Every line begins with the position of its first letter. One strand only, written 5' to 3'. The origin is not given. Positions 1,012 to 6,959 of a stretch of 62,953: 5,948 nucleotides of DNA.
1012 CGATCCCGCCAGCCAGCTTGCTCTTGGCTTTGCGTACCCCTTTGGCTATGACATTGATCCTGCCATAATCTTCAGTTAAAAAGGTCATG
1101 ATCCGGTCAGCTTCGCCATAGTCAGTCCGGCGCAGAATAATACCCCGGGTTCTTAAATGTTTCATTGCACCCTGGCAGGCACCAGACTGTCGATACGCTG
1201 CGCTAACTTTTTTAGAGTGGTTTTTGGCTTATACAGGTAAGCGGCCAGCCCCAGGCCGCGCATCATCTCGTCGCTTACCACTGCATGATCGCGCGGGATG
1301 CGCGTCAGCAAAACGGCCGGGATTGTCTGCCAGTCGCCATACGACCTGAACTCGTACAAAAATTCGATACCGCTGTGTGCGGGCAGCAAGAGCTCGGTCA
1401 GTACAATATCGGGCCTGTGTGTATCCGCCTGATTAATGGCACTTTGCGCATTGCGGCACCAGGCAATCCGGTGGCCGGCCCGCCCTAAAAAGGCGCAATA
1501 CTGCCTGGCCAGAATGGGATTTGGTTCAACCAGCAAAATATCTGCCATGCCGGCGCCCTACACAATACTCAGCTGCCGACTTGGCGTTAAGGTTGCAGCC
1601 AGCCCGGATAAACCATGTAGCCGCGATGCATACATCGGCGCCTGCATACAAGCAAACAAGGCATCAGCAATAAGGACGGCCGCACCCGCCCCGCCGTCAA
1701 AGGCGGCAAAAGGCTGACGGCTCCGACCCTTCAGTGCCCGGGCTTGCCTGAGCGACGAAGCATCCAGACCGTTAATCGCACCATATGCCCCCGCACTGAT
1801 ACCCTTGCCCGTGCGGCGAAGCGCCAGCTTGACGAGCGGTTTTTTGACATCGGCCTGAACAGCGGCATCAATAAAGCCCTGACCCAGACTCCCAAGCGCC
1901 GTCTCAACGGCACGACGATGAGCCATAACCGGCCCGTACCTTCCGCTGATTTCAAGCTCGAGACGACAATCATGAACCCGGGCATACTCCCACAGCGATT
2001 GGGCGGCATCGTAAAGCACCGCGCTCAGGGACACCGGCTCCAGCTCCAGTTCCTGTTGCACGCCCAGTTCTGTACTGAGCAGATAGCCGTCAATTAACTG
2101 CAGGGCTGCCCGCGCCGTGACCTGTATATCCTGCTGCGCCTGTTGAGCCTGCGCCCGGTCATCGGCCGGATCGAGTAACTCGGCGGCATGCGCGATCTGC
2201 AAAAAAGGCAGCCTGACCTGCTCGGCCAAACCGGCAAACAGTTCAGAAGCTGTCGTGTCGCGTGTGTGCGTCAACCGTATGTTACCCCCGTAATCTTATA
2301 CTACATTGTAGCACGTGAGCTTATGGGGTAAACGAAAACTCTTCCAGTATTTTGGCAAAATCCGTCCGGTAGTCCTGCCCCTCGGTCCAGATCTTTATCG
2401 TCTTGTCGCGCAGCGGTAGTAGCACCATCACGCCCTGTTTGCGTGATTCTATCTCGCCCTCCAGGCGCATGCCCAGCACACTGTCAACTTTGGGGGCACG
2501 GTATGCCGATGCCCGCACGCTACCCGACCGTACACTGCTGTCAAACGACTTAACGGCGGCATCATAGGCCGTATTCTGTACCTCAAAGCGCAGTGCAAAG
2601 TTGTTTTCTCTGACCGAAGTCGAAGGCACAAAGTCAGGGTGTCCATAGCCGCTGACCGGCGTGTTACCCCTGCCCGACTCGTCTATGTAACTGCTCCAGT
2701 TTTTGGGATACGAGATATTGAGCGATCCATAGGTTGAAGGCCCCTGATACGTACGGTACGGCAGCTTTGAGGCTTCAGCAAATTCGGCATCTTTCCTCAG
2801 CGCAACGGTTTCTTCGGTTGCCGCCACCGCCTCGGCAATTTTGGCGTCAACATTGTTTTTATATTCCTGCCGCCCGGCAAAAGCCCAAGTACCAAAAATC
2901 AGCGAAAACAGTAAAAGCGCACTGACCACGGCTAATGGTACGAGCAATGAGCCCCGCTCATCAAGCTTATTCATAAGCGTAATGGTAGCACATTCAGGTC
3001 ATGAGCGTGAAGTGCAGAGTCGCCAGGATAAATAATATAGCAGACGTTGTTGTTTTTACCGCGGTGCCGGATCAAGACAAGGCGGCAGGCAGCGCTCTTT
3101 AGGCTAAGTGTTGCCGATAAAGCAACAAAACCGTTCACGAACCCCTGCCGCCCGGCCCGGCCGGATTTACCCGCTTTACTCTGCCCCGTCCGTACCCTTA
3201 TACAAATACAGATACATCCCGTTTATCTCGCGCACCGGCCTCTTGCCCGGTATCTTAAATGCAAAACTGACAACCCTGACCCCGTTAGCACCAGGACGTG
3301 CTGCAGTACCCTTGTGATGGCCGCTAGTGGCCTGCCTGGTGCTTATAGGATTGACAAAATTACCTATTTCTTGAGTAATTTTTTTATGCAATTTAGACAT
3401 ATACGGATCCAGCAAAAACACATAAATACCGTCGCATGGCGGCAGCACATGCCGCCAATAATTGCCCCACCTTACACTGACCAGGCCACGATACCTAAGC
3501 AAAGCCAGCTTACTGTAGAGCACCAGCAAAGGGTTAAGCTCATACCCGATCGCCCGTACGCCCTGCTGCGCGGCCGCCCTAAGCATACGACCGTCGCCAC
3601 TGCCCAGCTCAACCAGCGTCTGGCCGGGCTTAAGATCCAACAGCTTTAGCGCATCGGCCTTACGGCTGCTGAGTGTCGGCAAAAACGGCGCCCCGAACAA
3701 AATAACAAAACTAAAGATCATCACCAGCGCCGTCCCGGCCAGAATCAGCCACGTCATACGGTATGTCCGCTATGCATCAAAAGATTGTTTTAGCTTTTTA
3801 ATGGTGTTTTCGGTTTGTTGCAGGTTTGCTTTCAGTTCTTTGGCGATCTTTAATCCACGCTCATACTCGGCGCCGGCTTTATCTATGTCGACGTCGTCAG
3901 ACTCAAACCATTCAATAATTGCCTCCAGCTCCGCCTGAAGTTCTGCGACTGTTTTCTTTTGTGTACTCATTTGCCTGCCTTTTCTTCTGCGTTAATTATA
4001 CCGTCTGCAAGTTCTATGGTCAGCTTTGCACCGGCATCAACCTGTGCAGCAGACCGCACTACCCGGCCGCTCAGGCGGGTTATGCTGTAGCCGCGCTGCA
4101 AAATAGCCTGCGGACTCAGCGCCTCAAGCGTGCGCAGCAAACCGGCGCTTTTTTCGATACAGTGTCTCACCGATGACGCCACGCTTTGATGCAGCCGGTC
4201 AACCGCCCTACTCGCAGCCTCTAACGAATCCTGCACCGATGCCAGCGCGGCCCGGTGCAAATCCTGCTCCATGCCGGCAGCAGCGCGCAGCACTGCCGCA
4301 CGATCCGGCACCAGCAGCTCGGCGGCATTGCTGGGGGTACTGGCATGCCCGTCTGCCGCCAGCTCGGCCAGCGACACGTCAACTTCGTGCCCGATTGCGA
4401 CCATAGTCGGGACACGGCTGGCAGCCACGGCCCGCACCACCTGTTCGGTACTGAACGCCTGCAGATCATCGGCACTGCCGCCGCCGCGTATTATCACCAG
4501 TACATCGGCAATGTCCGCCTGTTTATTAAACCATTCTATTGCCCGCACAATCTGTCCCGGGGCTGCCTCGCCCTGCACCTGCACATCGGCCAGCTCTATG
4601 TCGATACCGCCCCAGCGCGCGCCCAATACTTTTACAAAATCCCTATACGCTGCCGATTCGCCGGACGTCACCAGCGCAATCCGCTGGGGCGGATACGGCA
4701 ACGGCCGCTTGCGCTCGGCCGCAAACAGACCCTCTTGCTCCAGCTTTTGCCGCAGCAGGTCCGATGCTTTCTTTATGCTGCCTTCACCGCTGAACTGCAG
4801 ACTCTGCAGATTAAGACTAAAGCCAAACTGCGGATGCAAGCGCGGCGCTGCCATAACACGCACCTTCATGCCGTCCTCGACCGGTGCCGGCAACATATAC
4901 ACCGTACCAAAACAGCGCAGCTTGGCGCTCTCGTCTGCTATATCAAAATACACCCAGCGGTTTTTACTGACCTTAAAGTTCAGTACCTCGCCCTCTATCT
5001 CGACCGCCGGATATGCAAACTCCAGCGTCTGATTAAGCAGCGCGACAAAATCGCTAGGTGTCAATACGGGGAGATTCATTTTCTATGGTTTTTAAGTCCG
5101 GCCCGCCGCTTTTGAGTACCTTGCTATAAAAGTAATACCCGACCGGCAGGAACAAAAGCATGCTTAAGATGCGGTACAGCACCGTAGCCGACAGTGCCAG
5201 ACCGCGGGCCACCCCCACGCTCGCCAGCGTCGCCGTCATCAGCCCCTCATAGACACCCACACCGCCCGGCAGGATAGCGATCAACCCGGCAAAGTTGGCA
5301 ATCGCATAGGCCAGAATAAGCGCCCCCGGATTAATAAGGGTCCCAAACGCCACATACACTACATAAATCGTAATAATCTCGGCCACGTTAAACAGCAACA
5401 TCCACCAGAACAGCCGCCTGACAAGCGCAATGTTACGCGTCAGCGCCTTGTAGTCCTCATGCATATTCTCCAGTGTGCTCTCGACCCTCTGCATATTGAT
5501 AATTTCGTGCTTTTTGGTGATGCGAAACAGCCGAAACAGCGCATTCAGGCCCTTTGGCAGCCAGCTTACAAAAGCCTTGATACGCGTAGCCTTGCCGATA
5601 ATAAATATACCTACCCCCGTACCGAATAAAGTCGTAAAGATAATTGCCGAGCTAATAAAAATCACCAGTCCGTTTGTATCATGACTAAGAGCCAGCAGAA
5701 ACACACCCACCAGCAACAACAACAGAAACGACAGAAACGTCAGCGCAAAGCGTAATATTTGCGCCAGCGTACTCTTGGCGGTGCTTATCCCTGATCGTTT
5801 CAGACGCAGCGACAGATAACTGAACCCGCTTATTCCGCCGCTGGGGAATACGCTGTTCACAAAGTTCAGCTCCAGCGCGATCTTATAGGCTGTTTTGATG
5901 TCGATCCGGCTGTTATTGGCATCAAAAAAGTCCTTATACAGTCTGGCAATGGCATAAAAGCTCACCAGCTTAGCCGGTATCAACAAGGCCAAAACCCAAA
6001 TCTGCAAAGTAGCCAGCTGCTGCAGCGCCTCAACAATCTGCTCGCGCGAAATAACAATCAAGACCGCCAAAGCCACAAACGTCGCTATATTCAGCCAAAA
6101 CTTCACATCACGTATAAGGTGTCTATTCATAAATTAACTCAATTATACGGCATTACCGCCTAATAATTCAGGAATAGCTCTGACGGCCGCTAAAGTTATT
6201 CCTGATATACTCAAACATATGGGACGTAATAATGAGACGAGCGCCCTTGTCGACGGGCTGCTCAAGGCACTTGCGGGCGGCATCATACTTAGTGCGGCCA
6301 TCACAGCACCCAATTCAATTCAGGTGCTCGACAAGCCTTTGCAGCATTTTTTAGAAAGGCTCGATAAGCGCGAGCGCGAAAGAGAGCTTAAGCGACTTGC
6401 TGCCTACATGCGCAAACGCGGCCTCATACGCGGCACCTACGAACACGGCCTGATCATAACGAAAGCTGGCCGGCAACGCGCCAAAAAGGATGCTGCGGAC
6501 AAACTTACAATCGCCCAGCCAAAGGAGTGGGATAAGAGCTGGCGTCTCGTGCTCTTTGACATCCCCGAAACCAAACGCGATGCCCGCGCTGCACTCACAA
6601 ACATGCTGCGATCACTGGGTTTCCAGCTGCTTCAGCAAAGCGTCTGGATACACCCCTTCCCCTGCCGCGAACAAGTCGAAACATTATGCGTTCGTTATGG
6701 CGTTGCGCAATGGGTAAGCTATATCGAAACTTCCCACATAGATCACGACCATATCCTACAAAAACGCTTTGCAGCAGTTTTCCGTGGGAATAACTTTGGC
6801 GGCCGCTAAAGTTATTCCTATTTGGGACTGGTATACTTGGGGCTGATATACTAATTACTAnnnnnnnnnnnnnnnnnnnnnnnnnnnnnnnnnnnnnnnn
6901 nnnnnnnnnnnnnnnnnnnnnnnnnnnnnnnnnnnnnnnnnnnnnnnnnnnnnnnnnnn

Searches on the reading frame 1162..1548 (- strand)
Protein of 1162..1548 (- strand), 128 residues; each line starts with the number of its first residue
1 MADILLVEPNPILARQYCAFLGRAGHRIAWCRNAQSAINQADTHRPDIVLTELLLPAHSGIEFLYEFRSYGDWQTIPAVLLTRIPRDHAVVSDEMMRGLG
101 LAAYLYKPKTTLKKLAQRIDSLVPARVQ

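Call 53: search_protein_families(library=pfam, proteins=[window:1162-1548:-], max_evalue=0.001)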
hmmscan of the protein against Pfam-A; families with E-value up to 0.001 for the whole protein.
window:1162-1548:- (128 aa): 1 family
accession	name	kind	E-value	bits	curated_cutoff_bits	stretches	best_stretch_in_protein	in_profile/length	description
PF00072.30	Response_reg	-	2.5e-11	44.1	30.2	1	4-117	1-108/111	Response regulator receiver domain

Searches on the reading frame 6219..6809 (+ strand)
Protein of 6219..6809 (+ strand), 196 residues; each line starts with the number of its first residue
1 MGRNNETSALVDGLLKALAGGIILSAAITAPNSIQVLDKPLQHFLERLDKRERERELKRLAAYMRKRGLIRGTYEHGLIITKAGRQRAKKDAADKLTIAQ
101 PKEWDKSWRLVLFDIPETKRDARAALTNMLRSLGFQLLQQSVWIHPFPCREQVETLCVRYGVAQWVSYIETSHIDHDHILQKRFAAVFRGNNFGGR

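Call 53: search_protein_families(library=pfam, proteins=[window:6219-6809:+], max_evalue=0.001)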
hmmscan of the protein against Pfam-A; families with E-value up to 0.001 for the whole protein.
window:6219-6809:+ (196 aa): 1 family
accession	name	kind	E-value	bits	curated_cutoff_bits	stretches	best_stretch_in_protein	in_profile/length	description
PF20803.2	PaaX_M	-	3.2e-24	85.3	24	1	102-177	2-77/83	PaaX protein central Cas2-like domain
